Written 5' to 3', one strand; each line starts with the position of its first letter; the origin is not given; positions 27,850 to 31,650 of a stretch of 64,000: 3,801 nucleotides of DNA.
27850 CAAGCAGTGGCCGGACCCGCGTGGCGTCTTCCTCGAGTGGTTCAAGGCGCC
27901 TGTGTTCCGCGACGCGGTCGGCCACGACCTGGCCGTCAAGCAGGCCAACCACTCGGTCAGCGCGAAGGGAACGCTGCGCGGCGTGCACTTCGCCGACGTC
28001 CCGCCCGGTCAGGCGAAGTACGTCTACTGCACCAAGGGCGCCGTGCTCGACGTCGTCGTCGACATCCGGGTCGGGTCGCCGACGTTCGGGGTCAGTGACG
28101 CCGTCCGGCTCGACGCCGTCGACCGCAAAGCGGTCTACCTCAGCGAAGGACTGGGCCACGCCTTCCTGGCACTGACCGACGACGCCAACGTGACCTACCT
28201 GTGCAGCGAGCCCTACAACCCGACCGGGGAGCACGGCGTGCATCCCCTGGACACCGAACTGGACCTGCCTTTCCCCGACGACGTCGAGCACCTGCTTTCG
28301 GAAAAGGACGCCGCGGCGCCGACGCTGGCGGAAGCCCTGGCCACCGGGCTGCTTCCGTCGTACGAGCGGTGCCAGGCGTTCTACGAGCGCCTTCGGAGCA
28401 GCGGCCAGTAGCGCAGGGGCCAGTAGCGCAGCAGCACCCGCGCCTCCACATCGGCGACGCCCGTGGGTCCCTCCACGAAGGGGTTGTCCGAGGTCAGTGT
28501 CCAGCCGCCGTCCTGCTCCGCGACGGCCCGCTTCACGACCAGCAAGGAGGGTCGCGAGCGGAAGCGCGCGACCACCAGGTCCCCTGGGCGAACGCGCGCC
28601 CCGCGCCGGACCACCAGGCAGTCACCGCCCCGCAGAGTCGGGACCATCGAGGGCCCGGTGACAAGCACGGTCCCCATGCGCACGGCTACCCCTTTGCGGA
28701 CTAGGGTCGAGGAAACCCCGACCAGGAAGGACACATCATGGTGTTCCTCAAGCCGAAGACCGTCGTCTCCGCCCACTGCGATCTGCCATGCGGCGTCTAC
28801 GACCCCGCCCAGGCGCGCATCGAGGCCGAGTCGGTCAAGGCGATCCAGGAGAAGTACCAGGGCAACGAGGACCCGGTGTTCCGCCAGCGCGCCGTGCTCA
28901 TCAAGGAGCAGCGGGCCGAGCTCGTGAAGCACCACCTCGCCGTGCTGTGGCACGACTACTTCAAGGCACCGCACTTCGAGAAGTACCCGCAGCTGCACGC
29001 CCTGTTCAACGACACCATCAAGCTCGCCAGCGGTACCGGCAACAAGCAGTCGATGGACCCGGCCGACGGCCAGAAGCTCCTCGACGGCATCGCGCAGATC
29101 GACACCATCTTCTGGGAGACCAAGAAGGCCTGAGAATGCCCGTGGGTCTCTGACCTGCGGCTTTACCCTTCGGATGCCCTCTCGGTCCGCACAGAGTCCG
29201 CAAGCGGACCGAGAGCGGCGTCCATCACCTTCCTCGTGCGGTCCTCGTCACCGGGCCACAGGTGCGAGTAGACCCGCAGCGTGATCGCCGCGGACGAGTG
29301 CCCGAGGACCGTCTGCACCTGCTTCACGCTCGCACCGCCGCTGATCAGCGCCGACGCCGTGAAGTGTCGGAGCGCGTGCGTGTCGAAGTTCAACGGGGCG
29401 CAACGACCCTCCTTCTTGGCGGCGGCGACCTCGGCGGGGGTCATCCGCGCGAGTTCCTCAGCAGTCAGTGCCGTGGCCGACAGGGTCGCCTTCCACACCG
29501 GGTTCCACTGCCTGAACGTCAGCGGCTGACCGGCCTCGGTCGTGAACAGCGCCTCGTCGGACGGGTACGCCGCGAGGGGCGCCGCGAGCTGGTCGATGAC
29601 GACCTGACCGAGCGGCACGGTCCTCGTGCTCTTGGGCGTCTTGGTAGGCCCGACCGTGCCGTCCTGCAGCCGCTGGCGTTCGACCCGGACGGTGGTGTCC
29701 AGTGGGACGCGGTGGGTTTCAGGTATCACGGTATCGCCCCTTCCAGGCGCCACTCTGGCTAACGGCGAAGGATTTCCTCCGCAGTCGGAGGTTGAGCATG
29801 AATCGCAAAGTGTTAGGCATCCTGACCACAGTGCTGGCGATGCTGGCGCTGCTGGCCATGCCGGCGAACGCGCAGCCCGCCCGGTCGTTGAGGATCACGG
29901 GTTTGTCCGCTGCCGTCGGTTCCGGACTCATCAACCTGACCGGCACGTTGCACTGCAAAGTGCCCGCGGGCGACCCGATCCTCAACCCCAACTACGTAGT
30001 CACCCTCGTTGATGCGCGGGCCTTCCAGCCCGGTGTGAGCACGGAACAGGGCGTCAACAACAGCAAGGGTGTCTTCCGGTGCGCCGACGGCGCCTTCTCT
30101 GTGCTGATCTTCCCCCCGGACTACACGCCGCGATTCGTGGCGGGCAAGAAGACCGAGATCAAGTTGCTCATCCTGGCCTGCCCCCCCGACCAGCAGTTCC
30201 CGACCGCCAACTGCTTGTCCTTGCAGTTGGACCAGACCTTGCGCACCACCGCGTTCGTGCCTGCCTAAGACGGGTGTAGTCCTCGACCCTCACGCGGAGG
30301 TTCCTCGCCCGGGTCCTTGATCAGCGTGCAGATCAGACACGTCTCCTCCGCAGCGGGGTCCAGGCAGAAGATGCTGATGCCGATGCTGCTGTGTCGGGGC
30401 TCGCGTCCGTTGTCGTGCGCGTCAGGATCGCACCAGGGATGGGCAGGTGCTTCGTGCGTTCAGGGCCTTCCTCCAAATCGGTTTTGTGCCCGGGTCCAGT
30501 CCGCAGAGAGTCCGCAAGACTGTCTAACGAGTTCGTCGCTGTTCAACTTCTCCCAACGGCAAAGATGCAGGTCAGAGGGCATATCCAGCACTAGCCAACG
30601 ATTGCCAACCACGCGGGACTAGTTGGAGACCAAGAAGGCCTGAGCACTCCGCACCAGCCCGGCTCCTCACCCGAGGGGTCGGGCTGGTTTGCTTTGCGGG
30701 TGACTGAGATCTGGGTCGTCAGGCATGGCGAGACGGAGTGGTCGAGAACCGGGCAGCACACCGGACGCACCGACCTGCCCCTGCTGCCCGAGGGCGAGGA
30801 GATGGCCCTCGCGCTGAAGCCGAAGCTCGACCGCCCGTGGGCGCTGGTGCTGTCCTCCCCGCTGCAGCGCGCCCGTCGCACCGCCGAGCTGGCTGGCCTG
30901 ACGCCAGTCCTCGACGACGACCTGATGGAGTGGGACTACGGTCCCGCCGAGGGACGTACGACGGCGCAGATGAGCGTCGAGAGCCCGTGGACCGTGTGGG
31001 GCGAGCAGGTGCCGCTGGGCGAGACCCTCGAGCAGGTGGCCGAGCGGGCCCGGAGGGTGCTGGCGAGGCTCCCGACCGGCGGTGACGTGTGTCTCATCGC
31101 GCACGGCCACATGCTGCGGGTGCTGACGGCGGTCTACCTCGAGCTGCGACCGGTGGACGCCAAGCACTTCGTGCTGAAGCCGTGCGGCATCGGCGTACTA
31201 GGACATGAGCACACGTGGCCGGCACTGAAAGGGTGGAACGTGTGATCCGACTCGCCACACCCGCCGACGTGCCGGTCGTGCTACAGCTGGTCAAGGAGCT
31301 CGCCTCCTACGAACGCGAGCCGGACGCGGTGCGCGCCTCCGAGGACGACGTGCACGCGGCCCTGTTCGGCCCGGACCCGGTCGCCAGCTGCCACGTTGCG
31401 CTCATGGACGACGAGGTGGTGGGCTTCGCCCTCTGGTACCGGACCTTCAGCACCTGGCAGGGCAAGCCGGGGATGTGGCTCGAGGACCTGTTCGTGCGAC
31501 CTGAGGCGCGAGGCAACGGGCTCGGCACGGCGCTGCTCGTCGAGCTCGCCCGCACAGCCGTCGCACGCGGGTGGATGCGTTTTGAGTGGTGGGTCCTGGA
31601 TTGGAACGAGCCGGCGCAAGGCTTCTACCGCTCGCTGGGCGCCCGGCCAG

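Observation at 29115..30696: Decayed integrative element that targets the 3' end of the Ni-SOD gene sodN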

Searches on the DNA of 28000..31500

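Call 78: search_rna_families(source=window, start=28000, end=31500, threshold=evalue, max_evalue=1)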
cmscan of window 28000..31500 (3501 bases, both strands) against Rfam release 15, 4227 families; matches with E-value up to 1: 0.
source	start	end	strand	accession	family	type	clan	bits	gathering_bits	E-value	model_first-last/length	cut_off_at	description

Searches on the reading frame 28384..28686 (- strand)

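Call 11: search_protein_families(library=pfam, proteins=[window:28384-28686:-], max_evalue=0.01)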
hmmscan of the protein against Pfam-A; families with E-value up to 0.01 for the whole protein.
window:28384-28686:- (101 aa): 2 families
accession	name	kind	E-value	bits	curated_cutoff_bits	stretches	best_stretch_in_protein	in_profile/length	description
PF00717.28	Peptidase_S24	-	9.1e-11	41.9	23.3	1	7-70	38-97/116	Peptidase S24-like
PF10502.14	Peptidase_S26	-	5.5e-05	23.6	22.9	1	5-56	24-79/168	Signal peptidase, peptidase S26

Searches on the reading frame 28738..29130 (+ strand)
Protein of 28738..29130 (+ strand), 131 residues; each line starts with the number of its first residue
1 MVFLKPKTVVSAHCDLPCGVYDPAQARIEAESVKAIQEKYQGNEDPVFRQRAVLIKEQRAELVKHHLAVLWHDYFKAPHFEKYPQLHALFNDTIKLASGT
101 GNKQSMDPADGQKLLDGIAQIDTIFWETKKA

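Call 11: search_protein_families(library=pfam, proteins=[window:28738-29130:+], max_evalue=0.01)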
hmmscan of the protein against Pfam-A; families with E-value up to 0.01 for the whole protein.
window:28738-29130:+ (131 aa): 1 family
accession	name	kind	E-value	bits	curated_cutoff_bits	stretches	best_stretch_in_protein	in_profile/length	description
PF09055.16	Sod_Ni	-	1.4e-43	148.9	25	1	9-129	2-127/127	Nickel-containing superoxide dismutase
